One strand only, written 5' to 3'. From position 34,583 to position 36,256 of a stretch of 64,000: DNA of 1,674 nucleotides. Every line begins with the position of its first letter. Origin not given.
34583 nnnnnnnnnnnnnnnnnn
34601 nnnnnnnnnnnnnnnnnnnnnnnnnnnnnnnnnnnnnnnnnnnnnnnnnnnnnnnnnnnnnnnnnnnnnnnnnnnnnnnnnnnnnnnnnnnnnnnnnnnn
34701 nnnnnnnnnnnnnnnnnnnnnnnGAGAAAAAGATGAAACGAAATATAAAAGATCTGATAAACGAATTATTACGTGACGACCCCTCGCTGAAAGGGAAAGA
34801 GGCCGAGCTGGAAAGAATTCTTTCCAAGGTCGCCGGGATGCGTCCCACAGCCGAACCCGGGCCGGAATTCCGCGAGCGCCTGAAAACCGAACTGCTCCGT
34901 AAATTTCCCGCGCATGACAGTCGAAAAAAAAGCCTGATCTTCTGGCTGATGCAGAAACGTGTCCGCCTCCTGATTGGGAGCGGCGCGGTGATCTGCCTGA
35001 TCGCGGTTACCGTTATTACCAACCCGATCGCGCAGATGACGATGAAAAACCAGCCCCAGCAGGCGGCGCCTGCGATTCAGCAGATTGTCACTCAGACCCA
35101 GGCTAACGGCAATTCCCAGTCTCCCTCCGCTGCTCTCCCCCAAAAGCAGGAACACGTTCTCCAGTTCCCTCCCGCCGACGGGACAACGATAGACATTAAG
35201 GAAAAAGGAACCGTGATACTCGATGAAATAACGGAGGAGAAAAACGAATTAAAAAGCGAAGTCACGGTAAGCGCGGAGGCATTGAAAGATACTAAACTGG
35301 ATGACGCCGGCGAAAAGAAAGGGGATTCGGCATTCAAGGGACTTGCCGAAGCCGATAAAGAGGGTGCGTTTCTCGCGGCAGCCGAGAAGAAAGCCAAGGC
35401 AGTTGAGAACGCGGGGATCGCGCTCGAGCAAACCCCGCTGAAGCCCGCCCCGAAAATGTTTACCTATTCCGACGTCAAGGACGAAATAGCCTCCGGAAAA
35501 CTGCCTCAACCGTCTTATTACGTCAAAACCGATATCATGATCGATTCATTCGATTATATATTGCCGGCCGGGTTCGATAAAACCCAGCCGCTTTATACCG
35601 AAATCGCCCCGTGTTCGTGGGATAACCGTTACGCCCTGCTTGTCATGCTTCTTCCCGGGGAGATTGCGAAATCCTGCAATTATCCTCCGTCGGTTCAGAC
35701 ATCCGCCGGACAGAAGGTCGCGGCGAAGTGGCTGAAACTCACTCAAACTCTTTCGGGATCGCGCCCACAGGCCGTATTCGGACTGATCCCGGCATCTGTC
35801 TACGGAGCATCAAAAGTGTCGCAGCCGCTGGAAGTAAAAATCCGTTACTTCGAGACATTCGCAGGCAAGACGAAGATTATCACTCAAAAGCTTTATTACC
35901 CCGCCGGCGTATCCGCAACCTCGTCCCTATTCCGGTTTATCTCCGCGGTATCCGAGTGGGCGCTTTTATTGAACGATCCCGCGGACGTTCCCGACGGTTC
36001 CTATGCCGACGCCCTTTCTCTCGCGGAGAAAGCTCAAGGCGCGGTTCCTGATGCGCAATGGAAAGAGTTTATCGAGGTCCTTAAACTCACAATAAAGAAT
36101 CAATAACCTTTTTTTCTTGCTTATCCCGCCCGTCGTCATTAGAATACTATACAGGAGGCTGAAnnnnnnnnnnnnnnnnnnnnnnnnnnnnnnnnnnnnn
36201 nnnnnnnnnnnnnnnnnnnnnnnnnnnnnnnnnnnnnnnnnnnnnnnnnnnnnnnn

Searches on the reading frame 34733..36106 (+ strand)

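Call 43: search_protein_families(library=pfam, proteins=[window:34733-36106:+], max_evalue=0.001)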
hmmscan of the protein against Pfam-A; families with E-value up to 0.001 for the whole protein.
window:34733-36106:+ (457 aa): 1 family
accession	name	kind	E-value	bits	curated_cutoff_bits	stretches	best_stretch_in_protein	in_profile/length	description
PF12034.13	YfbK_C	-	4.3e-05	24.2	25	1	363-452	90-180/184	Uncharacterized protein YfbK, C-terminal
